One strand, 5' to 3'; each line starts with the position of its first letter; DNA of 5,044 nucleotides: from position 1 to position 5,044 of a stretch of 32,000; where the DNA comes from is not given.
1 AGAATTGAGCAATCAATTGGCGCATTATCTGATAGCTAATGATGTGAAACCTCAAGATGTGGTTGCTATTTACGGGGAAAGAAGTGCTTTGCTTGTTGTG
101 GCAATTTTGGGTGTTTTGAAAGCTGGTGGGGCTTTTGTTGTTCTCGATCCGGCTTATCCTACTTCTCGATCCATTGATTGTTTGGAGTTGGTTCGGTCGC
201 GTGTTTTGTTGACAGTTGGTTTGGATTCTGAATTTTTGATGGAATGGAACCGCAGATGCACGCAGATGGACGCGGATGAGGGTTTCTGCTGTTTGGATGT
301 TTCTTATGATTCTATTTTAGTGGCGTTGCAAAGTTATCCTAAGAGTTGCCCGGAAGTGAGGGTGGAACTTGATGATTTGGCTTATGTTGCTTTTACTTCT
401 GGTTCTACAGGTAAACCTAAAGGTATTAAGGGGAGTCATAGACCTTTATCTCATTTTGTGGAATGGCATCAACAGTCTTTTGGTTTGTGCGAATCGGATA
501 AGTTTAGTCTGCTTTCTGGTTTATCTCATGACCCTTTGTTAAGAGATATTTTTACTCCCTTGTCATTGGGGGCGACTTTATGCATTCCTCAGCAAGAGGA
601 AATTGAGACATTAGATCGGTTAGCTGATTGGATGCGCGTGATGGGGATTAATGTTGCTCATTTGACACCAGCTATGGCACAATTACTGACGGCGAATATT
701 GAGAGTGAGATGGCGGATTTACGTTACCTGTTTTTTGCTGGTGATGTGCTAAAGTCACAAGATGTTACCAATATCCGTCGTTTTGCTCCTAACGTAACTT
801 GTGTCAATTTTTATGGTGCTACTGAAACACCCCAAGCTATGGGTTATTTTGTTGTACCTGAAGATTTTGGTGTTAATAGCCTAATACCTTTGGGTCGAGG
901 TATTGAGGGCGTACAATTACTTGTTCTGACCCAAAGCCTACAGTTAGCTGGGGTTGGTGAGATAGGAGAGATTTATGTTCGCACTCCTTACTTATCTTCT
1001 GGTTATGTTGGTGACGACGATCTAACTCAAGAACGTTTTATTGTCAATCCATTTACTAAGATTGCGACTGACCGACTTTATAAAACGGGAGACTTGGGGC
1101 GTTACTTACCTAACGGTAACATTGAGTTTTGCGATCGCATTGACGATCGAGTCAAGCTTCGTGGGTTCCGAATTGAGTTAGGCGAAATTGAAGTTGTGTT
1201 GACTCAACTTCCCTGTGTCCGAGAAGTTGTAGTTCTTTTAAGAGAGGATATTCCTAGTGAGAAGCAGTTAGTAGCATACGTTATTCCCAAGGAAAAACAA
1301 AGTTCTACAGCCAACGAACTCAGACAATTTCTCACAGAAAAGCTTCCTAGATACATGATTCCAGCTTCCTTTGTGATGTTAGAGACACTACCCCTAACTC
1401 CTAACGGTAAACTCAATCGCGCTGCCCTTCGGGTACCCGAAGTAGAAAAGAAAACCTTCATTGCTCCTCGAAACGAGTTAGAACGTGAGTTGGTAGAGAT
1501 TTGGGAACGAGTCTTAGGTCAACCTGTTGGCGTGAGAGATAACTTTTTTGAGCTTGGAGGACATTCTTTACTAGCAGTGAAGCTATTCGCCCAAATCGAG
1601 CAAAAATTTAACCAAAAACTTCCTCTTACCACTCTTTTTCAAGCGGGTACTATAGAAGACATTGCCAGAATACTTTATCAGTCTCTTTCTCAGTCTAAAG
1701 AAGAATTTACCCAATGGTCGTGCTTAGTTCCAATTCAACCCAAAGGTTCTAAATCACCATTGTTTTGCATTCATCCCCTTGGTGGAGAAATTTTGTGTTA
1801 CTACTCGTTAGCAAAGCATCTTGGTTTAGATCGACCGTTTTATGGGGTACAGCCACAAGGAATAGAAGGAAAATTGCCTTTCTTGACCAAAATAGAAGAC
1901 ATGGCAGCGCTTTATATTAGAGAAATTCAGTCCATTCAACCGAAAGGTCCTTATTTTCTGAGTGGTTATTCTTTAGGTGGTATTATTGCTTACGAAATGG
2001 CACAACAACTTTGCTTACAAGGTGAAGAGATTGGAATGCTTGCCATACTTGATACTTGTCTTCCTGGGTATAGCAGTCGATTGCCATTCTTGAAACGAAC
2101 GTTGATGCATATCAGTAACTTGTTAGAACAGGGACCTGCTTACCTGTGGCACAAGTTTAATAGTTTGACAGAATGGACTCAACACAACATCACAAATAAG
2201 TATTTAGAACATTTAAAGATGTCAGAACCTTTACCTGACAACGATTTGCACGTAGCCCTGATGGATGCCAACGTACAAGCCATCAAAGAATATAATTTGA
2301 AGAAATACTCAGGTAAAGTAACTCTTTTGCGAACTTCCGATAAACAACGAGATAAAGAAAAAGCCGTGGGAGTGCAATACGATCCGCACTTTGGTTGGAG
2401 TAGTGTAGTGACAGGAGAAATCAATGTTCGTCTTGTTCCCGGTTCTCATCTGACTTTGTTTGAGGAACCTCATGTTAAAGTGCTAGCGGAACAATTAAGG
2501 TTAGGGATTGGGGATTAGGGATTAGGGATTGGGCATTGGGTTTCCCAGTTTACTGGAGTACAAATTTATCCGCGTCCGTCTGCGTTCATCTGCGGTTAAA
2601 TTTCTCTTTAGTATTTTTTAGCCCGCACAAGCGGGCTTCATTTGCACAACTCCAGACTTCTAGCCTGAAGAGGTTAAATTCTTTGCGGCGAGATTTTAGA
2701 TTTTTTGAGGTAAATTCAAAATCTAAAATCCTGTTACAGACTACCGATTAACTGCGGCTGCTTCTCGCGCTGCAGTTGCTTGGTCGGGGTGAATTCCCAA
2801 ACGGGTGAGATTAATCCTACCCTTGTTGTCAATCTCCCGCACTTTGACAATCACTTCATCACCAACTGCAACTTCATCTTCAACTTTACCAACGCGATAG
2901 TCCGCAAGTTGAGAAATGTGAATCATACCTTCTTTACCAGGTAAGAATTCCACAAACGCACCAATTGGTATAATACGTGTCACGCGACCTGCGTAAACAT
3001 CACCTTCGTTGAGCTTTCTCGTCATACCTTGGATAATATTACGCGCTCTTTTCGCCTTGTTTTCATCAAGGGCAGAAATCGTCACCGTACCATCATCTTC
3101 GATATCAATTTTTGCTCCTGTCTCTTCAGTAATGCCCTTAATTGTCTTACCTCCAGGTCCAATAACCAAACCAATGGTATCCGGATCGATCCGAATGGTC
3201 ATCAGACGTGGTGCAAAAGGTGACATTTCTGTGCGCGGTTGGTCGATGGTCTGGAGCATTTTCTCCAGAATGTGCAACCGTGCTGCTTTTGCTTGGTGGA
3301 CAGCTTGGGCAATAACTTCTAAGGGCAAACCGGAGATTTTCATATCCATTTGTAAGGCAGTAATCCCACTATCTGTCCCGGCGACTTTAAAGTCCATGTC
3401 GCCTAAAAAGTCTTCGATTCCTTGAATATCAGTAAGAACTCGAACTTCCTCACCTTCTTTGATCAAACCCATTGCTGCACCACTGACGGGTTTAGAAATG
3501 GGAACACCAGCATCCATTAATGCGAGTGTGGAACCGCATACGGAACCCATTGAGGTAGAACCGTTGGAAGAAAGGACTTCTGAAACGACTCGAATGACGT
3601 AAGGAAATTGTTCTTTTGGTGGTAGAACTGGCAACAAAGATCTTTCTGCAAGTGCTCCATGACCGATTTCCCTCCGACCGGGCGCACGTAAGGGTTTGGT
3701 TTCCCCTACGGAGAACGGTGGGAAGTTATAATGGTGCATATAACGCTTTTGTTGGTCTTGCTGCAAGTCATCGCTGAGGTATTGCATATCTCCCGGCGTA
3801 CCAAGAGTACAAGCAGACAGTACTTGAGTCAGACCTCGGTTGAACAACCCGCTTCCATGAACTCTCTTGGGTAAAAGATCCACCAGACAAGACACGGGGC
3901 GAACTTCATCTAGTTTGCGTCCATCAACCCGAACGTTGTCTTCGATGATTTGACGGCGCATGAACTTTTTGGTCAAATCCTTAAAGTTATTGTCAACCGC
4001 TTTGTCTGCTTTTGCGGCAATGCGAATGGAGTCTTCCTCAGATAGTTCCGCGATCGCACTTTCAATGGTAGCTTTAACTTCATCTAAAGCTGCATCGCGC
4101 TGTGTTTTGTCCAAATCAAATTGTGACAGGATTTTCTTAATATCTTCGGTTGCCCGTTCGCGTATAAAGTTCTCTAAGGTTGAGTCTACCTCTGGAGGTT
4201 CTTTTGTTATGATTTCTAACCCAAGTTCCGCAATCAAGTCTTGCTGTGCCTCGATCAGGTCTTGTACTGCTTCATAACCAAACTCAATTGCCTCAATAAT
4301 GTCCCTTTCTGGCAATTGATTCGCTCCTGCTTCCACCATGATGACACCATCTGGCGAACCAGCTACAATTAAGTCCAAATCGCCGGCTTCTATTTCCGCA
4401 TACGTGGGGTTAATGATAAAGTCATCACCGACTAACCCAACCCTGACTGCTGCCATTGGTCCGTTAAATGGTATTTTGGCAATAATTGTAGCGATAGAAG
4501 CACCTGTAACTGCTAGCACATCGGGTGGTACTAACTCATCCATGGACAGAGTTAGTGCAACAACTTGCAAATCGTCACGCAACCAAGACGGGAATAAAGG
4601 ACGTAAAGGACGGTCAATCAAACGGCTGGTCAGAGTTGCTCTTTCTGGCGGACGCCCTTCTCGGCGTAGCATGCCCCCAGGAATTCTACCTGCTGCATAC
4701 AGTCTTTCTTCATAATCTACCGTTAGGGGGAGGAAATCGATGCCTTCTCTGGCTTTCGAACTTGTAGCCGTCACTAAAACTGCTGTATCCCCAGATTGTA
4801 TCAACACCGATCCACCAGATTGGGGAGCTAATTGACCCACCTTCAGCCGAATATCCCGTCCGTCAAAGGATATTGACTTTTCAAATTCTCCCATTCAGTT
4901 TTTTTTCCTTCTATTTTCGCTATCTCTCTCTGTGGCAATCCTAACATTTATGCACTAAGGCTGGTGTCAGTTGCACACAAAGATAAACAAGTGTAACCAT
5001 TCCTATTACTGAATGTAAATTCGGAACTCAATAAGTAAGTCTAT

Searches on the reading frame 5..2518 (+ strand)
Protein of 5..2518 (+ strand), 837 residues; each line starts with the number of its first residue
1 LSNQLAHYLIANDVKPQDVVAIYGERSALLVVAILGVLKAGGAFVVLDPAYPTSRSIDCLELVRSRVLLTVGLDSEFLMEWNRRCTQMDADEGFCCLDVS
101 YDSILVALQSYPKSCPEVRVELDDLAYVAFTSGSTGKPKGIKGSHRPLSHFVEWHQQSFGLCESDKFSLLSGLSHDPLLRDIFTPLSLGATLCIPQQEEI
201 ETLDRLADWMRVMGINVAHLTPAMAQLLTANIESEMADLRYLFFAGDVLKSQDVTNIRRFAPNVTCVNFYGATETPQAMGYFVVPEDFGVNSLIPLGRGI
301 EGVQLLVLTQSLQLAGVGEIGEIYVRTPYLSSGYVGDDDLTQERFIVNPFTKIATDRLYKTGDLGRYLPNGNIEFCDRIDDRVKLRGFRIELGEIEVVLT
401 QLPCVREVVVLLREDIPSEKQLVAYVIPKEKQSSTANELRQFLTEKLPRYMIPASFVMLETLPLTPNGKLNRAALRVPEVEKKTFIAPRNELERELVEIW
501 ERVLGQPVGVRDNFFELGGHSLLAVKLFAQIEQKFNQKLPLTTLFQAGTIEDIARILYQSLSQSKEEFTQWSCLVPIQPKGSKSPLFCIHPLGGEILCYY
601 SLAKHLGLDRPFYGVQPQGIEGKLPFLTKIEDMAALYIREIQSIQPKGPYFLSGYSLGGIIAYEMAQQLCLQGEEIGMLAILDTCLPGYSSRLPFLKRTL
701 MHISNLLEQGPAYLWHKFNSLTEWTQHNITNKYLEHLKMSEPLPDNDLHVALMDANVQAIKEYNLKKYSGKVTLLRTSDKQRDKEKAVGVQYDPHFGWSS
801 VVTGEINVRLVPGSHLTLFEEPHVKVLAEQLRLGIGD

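Call 93: search_protein_families(library=pfam, proteins=[window:5-2518:+], max_evalue=0.00001)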
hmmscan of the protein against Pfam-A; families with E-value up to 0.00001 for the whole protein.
window:5-2518:+ (837 aa): 4 families
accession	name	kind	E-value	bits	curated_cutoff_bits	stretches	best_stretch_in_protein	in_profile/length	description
PF00501.34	AMP-binding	-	4.5e-55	187.4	29.9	1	2-334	31-383/384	AMP-binding enzyme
PF00975.26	Thioesterase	-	2e-32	113.7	26.4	1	585-828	2-219/226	Thioesterase domain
PF00550.31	PP-binding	-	2e-16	60.4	20.8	1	495-556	2-66/67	Phosphopantetheine attachment site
PF13193.12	AMP-binding_C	-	6.1e-12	46.7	24.5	1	394-469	1-76/76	AMP-binding enzyme C-terminal domain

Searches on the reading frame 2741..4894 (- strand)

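Call 93: search_protein_families(library=pfam, proteins=[window:2741-4894:-], max_evalue=0.00001)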
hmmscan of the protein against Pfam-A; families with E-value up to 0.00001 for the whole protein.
window:2741-4894:- (717 aa): 5 families
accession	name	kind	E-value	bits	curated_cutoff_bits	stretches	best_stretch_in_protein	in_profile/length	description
PF01138.27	RNase_PH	-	4.5e-51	173.1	25.5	2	12-142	2-130/130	3' exoribonuclease family, domain 1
PF03725.20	RNase_PH_C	-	5.2e-22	78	20.8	1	145-209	1-67/67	3' exoribonuclease family, domain 2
PF00575.29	S1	-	2.4e-17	63.5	22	1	627-697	1-72/74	S1 RNA binding domain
PF00013.35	KH_1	-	2.9e-14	53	21.5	1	566-622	3-65/66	KH domain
PF03726.19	PNPase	-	4.8e-14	53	24.6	1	240-327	2-81/81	Polyribonucleotide nucleotidyltransferase, RNA binding domain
